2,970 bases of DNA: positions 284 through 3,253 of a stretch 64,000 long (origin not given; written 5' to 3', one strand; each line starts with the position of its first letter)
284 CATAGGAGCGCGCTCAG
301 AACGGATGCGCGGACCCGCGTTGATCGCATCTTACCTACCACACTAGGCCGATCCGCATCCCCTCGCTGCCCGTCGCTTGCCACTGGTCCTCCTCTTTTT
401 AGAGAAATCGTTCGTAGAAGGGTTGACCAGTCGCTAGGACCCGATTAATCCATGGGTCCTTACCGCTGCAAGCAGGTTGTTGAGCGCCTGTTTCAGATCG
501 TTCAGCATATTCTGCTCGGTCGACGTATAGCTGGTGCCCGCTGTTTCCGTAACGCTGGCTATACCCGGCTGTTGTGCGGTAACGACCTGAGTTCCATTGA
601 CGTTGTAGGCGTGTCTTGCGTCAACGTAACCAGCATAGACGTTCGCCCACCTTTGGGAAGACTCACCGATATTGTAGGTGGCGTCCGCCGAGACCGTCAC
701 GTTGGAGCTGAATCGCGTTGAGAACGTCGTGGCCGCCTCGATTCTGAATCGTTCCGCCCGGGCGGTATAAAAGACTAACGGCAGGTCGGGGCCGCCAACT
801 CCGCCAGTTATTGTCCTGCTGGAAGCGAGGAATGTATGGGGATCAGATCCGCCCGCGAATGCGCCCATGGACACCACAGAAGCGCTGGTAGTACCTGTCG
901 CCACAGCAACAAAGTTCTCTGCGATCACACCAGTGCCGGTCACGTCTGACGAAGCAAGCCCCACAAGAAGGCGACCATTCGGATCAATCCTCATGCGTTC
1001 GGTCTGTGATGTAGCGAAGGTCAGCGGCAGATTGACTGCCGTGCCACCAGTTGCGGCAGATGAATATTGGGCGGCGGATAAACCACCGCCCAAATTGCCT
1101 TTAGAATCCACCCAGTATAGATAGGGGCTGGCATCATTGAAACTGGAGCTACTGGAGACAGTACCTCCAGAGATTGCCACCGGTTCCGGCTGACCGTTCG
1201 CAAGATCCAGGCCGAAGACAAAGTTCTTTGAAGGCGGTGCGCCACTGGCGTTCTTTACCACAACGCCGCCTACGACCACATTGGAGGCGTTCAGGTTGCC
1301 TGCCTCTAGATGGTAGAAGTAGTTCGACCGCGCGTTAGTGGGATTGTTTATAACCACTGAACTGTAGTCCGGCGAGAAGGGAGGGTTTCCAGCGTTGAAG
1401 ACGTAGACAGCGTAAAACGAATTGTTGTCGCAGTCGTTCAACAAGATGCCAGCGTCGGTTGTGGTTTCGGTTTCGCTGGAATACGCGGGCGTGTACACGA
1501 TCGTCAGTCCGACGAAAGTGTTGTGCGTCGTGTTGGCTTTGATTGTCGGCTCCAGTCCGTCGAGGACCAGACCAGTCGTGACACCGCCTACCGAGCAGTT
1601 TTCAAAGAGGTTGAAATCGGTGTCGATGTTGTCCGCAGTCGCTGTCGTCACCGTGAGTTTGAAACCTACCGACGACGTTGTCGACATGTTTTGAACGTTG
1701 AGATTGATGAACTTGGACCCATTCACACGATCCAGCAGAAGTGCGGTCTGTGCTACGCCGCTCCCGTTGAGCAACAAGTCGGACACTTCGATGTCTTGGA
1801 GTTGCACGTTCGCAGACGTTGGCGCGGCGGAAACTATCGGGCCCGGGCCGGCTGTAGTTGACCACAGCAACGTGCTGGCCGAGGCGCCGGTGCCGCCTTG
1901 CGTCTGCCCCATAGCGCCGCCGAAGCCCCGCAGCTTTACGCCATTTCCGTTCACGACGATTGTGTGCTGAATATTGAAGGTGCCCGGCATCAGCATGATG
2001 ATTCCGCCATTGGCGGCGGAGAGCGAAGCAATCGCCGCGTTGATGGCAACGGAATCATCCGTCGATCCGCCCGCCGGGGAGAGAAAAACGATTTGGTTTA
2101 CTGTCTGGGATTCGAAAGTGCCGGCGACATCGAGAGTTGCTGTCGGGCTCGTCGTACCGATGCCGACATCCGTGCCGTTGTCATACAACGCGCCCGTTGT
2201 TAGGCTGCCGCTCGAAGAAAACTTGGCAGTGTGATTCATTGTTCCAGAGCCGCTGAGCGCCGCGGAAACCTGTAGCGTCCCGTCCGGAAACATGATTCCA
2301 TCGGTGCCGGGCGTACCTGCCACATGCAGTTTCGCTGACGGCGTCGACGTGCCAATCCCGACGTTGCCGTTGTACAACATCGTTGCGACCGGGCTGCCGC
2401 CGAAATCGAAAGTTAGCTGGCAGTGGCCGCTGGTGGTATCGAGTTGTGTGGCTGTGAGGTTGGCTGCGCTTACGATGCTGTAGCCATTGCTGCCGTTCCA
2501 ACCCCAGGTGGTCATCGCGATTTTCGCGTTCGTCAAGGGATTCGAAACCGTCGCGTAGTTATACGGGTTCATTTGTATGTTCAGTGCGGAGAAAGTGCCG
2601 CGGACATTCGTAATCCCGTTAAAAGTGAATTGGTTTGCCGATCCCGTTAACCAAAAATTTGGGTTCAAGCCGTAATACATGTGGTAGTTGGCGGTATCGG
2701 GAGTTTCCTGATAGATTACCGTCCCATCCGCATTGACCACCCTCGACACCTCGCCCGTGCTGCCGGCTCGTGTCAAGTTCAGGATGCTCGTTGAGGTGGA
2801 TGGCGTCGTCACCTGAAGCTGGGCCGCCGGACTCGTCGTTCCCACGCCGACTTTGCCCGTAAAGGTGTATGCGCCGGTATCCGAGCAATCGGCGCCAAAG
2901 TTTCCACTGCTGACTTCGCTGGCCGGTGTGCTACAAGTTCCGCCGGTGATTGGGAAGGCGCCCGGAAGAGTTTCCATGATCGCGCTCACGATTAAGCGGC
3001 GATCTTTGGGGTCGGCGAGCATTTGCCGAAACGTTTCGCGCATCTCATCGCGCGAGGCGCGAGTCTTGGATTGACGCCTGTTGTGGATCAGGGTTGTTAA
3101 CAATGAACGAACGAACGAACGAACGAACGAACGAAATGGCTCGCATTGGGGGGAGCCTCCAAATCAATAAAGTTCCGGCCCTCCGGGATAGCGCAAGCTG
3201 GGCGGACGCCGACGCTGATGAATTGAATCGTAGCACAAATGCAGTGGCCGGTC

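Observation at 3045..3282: A (TTCG)7 microsatellite sits between an SD+ATG and the 889-aa tailspike-like ORF, exactly one unit out of frame: candidate translational phase-variation switch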

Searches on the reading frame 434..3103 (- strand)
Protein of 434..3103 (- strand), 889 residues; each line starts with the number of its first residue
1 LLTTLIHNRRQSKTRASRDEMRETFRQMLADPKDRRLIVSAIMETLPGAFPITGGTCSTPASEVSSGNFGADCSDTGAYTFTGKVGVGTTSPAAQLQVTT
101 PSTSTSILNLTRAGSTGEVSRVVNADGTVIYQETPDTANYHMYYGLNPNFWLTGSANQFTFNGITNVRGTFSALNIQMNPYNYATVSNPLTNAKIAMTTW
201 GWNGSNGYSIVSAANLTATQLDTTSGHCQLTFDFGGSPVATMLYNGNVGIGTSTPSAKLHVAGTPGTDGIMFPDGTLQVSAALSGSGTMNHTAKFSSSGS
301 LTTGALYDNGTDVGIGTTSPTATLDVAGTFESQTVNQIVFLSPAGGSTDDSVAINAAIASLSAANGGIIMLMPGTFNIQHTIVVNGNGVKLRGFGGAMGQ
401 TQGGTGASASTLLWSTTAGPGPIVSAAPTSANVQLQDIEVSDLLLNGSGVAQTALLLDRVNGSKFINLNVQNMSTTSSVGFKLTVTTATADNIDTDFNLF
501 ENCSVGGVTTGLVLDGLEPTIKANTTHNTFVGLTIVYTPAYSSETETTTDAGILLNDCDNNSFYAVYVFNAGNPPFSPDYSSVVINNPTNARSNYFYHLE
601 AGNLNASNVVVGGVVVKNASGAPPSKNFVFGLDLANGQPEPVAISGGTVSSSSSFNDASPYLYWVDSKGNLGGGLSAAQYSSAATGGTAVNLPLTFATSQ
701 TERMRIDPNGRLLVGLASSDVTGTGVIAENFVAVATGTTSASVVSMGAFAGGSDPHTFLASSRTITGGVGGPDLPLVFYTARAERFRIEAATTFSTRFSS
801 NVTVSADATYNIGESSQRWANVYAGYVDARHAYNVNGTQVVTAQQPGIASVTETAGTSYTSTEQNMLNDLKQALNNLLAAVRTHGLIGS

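Call 7: search_protein_families(library=pfam, proteins=[window:434-3103:-], max_evalue=0.01)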
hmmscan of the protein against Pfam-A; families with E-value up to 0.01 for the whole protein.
window:434-3103:- (889 aa): 0 families

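Call 8: search_protein_families(library=phrogs, proteins=[window:434-3103:-], max_evalue=0.01)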
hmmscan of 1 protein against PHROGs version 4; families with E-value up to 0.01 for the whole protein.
window:434-3103:- (889 aa): 2 families
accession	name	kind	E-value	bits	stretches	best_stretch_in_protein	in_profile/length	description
phrog_18345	-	tail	6.3e-07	29.1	2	694-839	640-752/956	tail fiber protein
phrog_7458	-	tail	1.4e-06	27.9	1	323-396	111-184/732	tail spike protein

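Call 9: search_solved_structures(query=window:434-3103:-, max_evalue=1)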
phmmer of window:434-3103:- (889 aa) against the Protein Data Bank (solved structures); distinct sequences matched with E-value up to 1: 0.

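Call 10: find_homologous_proteins(query=window:434-3103:-, max_evalue=0.00001)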
Query window:434-3103:- (889 aa): 251 proteins with E <= 0.00001 among 8000 candidates; the best 120 are listed.
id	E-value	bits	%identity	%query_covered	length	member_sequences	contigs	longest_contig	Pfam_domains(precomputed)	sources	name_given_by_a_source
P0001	0.0e+0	1867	100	97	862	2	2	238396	-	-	-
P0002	3.5e-81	292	37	49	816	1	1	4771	-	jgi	jgi:hypothetical protein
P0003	2.9e-66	243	38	48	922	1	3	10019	PF22842.4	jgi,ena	-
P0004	1.6e-65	240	39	53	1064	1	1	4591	-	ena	-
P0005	1.1e-61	227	43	41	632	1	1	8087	-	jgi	jgi:hypothetical protein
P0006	8.4e-57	211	40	48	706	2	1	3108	PF13229.13,PF24146.3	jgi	jgi:hypothetical protein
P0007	3.5e-50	189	38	41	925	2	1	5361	PF13229.13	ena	-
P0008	9.3e-48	181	35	49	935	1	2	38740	-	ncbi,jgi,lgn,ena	-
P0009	8.8e-46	175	36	47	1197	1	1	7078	-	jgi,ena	-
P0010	5.4e-44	169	32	27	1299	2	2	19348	PF21722.5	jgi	jgi:hypothetical protein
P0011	9.1e-44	168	42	29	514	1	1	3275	-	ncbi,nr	ncbi:MAG: hypothetical protein HY316_09420, partial [Acidobacteria bacterium]|nr:hypothetical protei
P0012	1.2e-39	155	33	48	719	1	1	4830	PF12708.13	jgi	jgi:hypothetical protein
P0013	4.6e-31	126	46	9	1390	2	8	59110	-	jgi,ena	-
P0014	6.0e-24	103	51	7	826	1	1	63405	-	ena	-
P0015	7.3e-23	99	50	7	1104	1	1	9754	PF26696.1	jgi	-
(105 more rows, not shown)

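Call 11: find_encoding_contigs(protein=P0001, flank=10000, max_places=10)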
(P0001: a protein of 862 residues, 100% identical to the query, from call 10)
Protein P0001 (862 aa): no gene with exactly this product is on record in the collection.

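Call 12: list_cluster_members(proteins=[P0001])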
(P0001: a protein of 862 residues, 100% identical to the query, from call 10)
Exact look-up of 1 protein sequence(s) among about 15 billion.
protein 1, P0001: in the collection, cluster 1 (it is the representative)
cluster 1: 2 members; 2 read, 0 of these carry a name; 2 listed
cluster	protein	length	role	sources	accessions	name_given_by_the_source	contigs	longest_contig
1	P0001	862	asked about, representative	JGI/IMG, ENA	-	-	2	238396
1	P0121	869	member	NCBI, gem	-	-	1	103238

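Call 14: find_encoding_contigs(protein=P0121, flank=10000, max_places=10)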
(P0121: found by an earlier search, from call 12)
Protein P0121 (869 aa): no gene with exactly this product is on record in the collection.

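Call 23: find_encoding_contigs(protein=P0002, flank=5000, max_places=4)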
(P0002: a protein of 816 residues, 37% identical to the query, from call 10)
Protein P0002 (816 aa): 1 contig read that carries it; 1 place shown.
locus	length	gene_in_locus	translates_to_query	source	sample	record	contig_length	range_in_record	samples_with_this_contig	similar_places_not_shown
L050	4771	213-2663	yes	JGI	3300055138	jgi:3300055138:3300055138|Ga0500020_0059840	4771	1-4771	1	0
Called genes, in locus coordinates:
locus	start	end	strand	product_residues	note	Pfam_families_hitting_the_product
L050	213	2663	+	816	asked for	-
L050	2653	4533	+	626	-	-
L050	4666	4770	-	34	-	?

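Call 24: find_encoding_contigs(protein=P0003, flank=5000, max_places=4)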
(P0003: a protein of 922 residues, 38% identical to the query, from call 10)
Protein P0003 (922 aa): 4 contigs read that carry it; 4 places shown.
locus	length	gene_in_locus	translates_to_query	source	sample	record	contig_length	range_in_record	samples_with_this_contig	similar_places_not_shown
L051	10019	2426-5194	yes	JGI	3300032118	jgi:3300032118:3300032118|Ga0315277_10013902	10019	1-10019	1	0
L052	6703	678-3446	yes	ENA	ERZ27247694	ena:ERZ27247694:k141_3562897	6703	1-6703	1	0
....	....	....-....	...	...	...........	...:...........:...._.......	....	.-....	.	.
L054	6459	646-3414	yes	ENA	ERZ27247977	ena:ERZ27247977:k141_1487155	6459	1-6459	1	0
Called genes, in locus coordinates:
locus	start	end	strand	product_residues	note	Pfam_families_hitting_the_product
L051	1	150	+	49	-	?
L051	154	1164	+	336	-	PF12801:Fer4_5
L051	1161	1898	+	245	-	PF13187:Fer4_9 (faint), PF13534:Fer4_17 (faint), PF25160:LdpA_Fe-S-bd (faint), PF00037:Fer4, PF12838:Fer4_7, PF12838:Fer4_7 (weak), PF00037:Fer4 (weak), PF12837:Fer4_6 (weak), +6 more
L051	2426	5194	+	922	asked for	PF22842:Pel9A-like_beta_helix (faint)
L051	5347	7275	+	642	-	-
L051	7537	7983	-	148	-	PF02367:TsaE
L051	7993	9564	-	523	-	PF03853:YjeF_N, PF01256:Carb_kinase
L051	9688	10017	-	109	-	?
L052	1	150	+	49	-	?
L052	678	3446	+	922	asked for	PF22842:Pel9A-like_beta_helix (faint)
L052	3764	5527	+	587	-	-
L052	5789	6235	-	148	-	PF02367:TsaE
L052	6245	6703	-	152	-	?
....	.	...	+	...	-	?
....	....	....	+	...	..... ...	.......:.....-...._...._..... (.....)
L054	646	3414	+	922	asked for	PF22842:Pel9A-like_beta_helix (faint)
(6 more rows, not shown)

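Call 25: find_encoding_contigs(protein=P0008, flank=5000, max_places=4)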
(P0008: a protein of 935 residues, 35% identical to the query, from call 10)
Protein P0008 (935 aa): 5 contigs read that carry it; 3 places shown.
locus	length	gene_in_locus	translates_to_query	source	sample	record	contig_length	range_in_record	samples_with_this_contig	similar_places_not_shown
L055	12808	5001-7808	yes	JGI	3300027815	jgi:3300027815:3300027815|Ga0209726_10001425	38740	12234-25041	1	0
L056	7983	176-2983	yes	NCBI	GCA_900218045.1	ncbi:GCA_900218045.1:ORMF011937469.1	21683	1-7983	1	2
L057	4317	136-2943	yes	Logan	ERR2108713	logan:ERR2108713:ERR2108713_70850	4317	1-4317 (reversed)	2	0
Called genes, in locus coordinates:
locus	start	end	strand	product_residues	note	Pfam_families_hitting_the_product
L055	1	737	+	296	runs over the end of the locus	-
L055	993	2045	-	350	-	PF13814:Replic_Relax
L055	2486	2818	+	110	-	-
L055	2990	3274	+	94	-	-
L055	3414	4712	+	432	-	PF12728:HTH_17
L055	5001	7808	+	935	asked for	-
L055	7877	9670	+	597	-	-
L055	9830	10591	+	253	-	PF04545:Sigma70_r4, PF08281:Sigma70_r4_2 (weak)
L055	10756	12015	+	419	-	PF00589:Phage_integrase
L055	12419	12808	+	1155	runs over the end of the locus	PF02384:N6_Mtase, PF18135:Type_ISP_C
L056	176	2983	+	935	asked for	-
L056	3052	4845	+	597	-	-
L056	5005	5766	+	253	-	PF04545:Sigma70_r4, PF08281:Sigma70_r4_2 (weak)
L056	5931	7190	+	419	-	PF00589:Phage_integrase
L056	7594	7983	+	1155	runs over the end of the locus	PF02384:N6_Mtase, PF18135:Type_ISP_C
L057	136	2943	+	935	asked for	-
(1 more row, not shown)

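Call 28: find_encoding_contigs(protein=P0004, flank=5000, max_places=4)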
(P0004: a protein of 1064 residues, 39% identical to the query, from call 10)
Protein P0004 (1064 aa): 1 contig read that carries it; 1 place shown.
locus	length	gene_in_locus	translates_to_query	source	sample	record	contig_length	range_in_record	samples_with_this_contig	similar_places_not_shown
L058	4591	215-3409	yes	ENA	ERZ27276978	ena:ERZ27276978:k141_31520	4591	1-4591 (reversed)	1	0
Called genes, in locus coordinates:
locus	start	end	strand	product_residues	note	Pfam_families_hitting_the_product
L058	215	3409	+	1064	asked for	-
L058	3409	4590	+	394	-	?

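Call 29: find_encoding_contigs(protein=P0007, flank=5000, max_places=4)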
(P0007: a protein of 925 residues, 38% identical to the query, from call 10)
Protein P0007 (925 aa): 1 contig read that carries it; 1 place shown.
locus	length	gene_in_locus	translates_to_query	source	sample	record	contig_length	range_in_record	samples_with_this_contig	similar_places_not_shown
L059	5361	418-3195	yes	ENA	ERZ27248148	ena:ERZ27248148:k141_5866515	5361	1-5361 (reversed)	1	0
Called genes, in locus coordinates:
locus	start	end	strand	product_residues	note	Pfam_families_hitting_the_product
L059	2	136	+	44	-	?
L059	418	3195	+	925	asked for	PF13229:Beta_helix (faint)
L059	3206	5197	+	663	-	-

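Call 30: find_encoding_contigs(protein=P0009, flank=5000, max_places=4)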
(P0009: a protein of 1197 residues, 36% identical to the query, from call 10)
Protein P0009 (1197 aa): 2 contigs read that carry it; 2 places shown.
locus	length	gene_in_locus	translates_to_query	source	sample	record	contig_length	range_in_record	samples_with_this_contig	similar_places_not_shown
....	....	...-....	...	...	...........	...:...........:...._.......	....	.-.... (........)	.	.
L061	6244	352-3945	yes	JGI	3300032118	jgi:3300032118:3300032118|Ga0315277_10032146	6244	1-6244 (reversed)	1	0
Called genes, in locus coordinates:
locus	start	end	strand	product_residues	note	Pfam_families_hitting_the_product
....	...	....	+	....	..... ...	-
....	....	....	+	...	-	-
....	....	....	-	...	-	-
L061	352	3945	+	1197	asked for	-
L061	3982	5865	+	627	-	-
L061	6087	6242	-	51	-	?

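Call 31: find_encoding_contigs(protein=P0011, flank=5000, max_places=4)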
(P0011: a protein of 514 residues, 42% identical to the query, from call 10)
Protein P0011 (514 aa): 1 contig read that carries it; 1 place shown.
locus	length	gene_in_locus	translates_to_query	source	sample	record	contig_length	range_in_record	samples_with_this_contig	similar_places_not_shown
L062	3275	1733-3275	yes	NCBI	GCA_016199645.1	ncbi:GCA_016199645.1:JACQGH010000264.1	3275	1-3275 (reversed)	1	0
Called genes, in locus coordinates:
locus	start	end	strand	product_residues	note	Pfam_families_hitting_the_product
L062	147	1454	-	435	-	PF00149:Metallophos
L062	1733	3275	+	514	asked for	?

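Call 32: find_encoding_contigs(protein=P0012, flank=5000, max_places=4)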
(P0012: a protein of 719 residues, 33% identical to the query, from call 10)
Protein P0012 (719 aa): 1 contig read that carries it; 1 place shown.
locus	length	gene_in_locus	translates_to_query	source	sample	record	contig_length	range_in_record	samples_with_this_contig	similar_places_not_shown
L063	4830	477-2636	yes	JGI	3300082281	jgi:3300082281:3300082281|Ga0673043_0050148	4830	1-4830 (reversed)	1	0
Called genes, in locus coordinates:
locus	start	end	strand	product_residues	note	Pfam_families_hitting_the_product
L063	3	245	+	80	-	?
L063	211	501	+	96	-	-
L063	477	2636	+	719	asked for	PF12708:Pect-lyase_RHGA_epim (weak)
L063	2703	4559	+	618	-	-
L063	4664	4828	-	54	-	?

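Call 36: find_related_loci(query=A1, collection=metagenome_contigs, flank=6000)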
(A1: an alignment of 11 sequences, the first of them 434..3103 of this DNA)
Query A1 (889 aa) in metagenome_contigs; peptide patterns used: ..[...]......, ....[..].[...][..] (x = any residue, [..] = any of these).
234 stretches matched a pattern; 22 encode a relative of the query (tblastn E <= 1e-3); 22 distinct loci.
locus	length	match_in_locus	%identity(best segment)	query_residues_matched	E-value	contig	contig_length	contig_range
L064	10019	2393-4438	38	17-673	3e-71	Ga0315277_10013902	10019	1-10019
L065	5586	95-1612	41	234-667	2e-69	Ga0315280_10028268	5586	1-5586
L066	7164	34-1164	39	312-685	2e-66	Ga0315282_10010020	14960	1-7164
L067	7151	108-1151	43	312-673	2e-65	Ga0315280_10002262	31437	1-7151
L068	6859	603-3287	41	17-667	1e-60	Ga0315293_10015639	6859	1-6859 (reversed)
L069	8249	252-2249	32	10-669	1e-59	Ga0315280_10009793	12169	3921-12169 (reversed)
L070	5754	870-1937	37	304-673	4e-57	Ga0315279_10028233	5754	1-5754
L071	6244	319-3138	36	17-686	2e-56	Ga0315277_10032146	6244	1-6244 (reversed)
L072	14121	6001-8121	35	1-669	2e-56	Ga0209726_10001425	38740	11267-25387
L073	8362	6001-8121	35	1-669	5e-56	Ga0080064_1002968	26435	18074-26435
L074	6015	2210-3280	38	306-671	2e-55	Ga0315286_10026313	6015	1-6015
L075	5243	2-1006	39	313-671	6e-52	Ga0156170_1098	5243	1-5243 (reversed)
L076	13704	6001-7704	31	17-673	7e-40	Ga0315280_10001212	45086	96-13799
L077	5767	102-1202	31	312-673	1e-37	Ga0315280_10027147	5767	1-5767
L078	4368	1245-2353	31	312-673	3e-35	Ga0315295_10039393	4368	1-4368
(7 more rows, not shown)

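Call 37: find_related_loci(query=A1, collection=viral_contigs, flank=6000)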
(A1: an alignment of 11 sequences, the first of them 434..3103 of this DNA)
Query A1 (889 aa) in viral_contigs; peptide patterns used: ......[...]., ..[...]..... (x = any residue, [..] = any of these).
43 stretches matched a pattern; 1 encode a relative of the query (tblastn E <= 1e-3); 1 distinct loci.
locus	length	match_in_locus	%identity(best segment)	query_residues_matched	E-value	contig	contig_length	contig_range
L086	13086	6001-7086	28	277-684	2e-14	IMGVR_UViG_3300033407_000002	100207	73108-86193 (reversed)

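Call 43: search_protein_families(library=pfam, proteins=[L050:2653-4533:+, L055:7877-9670:+, L051:5347-7275:+], max_evalue=0.01)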
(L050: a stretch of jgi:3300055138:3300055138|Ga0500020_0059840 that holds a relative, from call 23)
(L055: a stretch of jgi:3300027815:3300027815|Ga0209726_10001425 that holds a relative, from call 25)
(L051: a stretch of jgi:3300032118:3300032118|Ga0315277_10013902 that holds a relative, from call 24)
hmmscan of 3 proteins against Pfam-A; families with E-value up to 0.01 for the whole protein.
L050:2653-4533:+ (626 aa): 1 family
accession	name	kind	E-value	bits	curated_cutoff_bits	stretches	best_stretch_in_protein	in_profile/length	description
PF24814.1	WD40_Prp19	-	0.0099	15.4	320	0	115-194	98-177/281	Prp19 WD40 domain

L055:7877-9670:+ (597 aa): 0 families

L051:5347-7275:+ (642 aa): 1 family
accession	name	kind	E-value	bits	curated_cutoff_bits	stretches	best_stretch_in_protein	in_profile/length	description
PF21783.3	YNCE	-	0.0098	15.7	27.1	0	113-178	269-334/339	YNCE-like beta-propeller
